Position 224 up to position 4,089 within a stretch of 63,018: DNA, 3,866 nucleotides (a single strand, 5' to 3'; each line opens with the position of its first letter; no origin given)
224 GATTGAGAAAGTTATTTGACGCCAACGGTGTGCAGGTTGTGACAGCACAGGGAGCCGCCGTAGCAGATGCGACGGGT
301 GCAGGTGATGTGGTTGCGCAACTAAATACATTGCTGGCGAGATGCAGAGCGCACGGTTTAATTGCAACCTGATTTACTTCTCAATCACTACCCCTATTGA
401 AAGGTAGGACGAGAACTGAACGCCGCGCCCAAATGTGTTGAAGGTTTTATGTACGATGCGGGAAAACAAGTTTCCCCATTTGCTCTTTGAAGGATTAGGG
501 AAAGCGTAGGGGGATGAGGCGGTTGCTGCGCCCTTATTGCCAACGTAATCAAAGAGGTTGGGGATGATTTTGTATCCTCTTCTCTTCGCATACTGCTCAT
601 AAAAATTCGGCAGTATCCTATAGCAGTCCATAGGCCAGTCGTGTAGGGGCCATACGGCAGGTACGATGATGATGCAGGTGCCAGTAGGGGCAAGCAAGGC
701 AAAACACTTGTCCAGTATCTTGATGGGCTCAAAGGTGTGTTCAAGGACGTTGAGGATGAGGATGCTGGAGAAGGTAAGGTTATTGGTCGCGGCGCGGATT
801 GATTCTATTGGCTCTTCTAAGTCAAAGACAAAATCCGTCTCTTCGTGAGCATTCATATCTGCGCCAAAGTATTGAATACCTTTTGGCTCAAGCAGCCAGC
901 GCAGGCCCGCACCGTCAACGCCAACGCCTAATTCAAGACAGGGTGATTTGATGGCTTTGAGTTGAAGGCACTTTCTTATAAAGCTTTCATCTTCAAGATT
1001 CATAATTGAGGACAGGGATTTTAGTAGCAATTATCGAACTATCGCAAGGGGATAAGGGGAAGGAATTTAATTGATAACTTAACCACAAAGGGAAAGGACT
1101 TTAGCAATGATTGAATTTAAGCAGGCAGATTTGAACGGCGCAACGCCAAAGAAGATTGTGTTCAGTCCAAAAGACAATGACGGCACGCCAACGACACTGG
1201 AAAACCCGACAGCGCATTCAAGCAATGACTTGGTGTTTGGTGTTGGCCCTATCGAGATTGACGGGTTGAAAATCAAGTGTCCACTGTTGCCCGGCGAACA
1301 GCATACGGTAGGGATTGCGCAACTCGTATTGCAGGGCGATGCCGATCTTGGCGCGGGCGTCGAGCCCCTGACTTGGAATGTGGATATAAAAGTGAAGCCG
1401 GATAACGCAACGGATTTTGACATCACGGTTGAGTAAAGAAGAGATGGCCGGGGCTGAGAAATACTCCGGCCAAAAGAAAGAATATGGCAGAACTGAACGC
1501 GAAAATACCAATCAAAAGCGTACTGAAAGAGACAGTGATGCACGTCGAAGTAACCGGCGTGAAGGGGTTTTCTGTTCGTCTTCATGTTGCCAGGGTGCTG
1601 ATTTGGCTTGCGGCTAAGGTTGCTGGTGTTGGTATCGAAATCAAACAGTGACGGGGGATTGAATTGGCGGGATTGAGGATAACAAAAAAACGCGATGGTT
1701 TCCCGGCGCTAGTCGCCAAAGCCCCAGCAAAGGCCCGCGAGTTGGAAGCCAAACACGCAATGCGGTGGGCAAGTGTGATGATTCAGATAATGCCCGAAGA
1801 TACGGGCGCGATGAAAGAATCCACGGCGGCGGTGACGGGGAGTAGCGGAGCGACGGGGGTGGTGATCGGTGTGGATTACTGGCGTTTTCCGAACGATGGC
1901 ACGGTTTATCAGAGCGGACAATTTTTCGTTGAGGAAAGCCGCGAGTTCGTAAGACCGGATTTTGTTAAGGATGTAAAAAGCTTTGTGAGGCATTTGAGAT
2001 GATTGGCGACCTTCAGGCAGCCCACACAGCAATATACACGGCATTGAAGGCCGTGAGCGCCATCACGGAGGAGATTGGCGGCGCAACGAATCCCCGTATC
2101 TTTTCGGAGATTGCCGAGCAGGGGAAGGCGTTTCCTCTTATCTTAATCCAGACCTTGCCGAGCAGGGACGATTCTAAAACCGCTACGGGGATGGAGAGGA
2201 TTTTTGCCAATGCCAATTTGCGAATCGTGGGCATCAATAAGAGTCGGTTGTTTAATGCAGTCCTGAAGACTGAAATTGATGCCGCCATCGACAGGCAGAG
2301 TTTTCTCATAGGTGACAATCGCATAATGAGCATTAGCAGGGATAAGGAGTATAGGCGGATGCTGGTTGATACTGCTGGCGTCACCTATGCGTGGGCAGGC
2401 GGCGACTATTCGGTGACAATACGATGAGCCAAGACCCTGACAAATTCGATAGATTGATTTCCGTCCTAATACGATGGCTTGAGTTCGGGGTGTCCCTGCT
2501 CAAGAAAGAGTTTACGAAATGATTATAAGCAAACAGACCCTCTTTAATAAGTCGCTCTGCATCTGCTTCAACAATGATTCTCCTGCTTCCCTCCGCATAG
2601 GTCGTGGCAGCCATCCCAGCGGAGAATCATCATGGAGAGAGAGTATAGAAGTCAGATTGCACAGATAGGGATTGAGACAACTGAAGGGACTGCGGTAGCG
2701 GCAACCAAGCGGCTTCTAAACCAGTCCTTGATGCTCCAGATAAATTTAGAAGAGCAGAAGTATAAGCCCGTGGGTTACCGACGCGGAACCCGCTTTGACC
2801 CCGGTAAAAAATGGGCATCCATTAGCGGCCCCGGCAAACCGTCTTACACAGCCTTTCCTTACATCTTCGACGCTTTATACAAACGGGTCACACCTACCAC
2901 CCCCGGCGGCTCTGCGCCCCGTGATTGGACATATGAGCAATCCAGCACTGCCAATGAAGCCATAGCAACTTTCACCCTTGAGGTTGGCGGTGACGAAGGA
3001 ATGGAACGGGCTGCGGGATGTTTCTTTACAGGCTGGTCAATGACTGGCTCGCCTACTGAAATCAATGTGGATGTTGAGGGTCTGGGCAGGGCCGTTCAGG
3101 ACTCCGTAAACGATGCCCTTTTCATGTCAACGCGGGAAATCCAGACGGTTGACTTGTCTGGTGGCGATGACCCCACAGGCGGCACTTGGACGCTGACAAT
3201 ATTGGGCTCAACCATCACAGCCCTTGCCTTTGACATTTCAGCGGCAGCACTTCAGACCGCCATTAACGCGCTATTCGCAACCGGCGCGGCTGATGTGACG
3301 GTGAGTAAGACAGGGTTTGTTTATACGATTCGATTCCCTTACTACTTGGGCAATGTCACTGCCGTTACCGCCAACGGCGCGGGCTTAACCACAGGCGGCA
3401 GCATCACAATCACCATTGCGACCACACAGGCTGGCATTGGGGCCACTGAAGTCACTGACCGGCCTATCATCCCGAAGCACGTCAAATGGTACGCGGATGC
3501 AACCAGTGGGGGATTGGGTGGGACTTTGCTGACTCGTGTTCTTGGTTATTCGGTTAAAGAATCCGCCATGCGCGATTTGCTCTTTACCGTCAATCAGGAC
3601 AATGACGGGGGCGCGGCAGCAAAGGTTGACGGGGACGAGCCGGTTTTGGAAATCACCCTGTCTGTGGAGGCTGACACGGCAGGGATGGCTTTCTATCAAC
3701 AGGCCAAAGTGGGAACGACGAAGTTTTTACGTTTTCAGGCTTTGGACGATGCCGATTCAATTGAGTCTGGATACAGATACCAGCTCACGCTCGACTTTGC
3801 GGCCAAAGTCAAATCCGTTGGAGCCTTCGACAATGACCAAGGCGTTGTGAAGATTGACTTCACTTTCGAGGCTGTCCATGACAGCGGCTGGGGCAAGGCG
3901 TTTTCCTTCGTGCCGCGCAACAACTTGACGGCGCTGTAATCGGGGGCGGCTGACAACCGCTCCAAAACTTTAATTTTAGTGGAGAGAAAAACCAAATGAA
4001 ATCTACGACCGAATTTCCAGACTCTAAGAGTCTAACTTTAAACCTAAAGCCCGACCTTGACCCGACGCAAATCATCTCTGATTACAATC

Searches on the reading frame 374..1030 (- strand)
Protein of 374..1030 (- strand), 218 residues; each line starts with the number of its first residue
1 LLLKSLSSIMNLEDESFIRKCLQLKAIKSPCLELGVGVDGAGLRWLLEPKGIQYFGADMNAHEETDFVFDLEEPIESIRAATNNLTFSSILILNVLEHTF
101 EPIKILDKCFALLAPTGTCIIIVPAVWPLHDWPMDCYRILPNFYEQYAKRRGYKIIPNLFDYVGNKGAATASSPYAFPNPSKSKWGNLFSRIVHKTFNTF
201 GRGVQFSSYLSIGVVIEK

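Call 83: search_protein_families(library=phrogs, proteins=[window:374-1030:-], max_evalue=0.0001)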
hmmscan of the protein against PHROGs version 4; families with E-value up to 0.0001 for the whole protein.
window:374-1030:- (218 aa): 1 family
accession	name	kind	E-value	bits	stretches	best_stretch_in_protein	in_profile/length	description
phrog_22502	-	other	5.5e-05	24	0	31-138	75-190/276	methyltransferase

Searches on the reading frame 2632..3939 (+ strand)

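Call 28: search_protein_families(library=phrogs, proteins=[window:2632-3939:+], max_evalue=0.00001)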
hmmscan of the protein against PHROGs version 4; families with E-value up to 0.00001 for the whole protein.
window:2632-3939:+ (435 aa): 2 families
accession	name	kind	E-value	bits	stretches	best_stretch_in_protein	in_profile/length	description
phrog_2839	-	tail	4.5e-07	29.7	1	170-330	59-222/581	tail sheath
phrog_10909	-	tail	1.7e-06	28.7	1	176-261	210-288/290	major tail protein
